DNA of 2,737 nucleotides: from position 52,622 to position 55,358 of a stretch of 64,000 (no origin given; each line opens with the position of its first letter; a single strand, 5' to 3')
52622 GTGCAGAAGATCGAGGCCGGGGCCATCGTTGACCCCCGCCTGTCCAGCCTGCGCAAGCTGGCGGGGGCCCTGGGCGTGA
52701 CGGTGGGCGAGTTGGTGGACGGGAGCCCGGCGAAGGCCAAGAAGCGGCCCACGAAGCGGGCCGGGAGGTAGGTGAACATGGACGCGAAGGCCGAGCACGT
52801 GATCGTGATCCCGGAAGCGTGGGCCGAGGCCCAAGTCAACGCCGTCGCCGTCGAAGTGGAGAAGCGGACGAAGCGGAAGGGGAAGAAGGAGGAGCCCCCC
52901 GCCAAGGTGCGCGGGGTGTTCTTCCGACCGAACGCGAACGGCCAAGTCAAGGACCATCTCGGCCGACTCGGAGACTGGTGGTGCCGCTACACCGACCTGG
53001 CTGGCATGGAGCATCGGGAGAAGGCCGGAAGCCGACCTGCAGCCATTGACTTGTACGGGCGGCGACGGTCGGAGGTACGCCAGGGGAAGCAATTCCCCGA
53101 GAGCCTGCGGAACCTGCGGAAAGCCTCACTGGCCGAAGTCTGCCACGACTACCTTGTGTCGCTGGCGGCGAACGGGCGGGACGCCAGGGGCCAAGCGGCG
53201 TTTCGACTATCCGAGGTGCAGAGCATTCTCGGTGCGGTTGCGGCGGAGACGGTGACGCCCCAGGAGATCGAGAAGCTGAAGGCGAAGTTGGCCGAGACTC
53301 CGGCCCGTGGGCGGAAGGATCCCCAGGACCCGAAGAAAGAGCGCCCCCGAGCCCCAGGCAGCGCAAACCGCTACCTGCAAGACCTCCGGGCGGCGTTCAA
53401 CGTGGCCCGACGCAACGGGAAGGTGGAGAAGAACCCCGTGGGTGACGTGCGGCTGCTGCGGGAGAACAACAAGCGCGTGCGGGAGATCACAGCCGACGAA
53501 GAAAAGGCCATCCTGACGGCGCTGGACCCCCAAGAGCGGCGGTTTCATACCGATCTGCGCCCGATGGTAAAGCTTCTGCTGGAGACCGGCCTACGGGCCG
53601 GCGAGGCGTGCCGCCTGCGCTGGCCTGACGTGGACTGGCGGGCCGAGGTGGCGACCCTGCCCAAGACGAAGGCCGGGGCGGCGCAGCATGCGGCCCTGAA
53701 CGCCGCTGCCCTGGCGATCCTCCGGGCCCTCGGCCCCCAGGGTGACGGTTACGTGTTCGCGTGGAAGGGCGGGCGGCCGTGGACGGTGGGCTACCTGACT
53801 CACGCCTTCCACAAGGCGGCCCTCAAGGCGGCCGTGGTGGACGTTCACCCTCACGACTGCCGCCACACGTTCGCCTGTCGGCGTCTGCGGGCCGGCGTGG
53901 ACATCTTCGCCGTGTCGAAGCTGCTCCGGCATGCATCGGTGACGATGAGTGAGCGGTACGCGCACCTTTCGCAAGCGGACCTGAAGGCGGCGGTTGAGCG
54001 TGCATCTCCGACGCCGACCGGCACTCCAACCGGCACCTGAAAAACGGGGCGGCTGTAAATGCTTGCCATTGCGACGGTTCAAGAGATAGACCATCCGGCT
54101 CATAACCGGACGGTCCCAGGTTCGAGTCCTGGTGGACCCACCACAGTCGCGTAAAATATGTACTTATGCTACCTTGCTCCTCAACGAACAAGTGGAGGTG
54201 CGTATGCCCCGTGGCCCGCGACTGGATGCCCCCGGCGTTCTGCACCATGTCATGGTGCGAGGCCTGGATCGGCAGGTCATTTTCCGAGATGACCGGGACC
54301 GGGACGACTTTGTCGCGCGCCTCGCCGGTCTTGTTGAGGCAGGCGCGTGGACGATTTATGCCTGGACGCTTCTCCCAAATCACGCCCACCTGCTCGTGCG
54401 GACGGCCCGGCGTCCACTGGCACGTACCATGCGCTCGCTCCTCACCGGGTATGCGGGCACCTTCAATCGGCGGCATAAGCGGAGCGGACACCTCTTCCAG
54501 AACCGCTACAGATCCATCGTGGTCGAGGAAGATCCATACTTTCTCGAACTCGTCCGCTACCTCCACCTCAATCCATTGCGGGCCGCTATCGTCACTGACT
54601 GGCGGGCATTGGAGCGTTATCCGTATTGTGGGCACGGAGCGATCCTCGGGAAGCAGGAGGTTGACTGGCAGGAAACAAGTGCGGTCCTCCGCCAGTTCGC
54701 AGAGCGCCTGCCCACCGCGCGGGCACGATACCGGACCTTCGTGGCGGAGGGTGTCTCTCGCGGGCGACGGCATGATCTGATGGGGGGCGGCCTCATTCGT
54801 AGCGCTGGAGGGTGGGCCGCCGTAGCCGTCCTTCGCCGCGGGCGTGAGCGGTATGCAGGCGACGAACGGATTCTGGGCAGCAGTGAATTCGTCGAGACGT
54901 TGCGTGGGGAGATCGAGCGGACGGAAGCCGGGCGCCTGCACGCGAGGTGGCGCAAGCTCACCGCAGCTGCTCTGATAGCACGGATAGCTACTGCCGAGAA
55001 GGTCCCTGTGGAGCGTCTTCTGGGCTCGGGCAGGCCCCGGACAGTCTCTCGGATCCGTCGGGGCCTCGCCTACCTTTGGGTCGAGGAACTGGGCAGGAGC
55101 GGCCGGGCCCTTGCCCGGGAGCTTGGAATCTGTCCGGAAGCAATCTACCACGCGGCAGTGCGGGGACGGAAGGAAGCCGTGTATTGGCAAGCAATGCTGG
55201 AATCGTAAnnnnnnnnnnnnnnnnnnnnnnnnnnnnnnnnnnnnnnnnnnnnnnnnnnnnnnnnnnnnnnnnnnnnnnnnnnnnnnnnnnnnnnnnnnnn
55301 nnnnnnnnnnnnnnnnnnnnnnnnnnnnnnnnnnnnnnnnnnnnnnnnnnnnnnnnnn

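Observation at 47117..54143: Compact 7-kb tRNA-integrated element with satellite-like gene content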

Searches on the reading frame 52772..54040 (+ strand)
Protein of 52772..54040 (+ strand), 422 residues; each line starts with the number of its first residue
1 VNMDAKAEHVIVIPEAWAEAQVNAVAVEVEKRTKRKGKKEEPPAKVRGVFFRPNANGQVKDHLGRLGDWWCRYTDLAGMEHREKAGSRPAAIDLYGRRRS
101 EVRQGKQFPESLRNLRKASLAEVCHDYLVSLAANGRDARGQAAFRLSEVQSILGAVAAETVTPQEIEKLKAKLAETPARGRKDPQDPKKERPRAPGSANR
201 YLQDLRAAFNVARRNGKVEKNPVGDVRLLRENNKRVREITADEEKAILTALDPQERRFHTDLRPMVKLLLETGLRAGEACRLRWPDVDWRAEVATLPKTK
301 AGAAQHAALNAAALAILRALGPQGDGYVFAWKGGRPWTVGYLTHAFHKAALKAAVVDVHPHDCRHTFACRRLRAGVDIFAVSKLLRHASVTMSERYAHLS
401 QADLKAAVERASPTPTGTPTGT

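Call 7: search_protein_families(library=pfam, proteins=[window:52772-54040:+], max_evalue=0.01)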
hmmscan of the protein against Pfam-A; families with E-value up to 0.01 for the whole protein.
window:52772-54040:+ (422 aa): 1 family
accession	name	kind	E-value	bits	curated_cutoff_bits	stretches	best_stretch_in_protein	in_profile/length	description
PF00589.27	Phage_integrase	-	1.1e-29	103.8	27.1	1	239-401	3-170/172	Phage integrase family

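Call 8: search_protein_families(library=phrogs, proteins=[window:52772-54040:+], max_evalue=0.01)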
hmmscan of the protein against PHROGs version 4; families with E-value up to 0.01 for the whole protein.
window:52772-54040:+ (422 aa): 8 families
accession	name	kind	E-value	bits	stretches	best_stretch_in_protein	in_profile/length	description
phrog_1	-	integration and excision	3.3e-56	192.8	1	60-413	117-449/611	integrase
phrog_216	-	integration and excision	5.6e-35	121.9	1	197-411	14-236/301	integrase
phrog_35951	-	unknown function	1.6e-06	29.5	1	347-405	9-68/97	-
phrog_7244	-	integration and excision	1.3e-05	25.6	1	198-294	139-231/263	integrase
phrog_7269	-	integration and excision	3.3e-05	24.7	1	356-410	26-80/89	integrase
phrog_7685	-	integration and excision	0.00019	22.1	1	344-405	169-229/240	integrase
phrog_23271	-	unknown function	0.00032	21.6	1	356-398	7-49/67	-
phrog_34557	-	integration and excision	0.00035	21.3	1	352-400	119-167/183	integrase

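Call 9: search_protein_families(library=padloc, proteins=[window:52772-54040:+], max_evalue=0.01)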
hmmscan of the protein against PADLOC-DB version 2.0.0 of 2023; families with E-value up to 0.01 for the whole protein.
window:52772-54040:+ (422 aa): 0 families

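Call 10: find_encoding_contigs(protein=window:52772-54040:+, flank=10000, max_places=10)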
Protein window:52772-54040:+ (422 aa): no gene with exactly this product is on record in the collection.

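Call 54: find_related_loci(query=window:52772-54040:+, collection=viral_contigs, flank=10000)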
Query window:52772-54040:+ (422 aa) in viral_contigs; peptide patterns used: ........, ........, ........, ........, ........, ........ (x = any residue, [..] = any of these).
5 stretches matched a pattern, but none encodes a relative of the query by tblastn (E <= 1e-3).

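Call 74: search_solved_structures(query=window:52772-54040:+, max_evalue=0.001)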
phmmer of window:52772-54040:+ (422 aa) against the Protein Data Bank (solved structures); distinct sequences matched with E-value up to 0.001: 12.
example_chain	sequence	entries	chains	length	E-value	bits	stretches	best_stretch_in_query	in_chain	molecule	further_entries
4a8e_A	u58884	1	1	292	1.8e-11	46.8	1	238-412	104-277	PROBABLE TYROSINE RECOMBINASE XERC-LIKE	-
5hxy_A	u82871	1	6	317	1.2e-10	44.1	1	242-406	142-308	Tyrosine recombinase XerA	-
6en0_A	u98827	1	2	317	7e-09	38.2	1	339-411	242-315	Int protein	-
6emy_A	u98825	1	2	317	1.1e-08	37.6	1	339-411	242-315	Int protein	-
6emz_A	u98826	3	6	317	1.8e-08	36.8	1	339-411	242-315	Int protein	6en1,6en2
9i5v_14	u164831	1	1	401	9.2e-06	28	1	325-406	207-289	Ribosome-associated translation inhibitor RaiA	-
1aih_A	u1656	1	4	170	2.1e-05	26.7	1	341-409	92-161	HP1 INTEGRASE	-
2a3v_A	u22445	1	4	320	3.9e-05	25.9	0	344-400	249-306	site-specific recombinase IntI4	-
5c6k_A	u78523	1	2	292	8.6e-05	24.7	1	194-409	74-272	Integrase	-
5vfz_A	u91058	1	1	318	0.00012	24.3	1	257-414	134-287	Gp33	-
5dcf_A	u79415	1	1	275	0.00053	22.1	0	342-415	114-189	Tyrosine recombinase XerD,DNA translocase FtsK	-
5jjv_A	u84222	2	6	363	0.00092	21.4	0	233-407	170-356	Tyrosine recombinase XerH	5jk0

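Call 119: find_related_loci(query=A8, collection=viral_contigs, flank=10000)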
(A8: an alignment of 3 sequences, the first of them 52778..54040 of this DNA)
Query A8 (420 aa) in viral_contigs; peptide patterns used: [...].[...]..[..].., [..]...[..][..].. (x = any residue, [..] = any of these).
155 stretches matched a pattern; 4 encode a relative of the query (tblastn E <= 1e-3); 4 distinct loci.
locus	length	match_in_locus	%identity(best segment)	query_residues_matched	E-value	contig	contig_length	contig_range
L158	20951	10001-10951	28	67-406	2e-21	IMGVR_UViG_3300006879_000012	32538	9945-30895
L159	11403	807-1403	26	199-404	2e-8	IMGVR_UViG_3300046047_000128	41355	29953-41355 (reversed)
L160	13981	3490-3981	32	264-408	4e-8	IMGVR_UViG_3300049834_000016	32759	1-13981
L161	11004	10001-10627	26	191-418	1e-5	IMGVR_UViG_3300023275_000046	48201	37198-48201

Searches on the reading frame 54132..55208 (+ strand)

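Call 7: search_protein_families(library=pfam, proteins=[window:54132-55208:+], max_evalue=0.01)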
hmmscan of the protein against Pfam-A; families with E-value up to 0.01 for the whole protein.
window:54132-55208:+ (358 aa): 1 family
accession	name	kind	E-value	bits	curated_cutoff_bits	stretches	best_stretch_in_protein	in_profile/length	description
PF01797.21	Y1_Tnp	-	2.4e-07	31.4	23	1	38-145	7-119/121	Transposase IS200 like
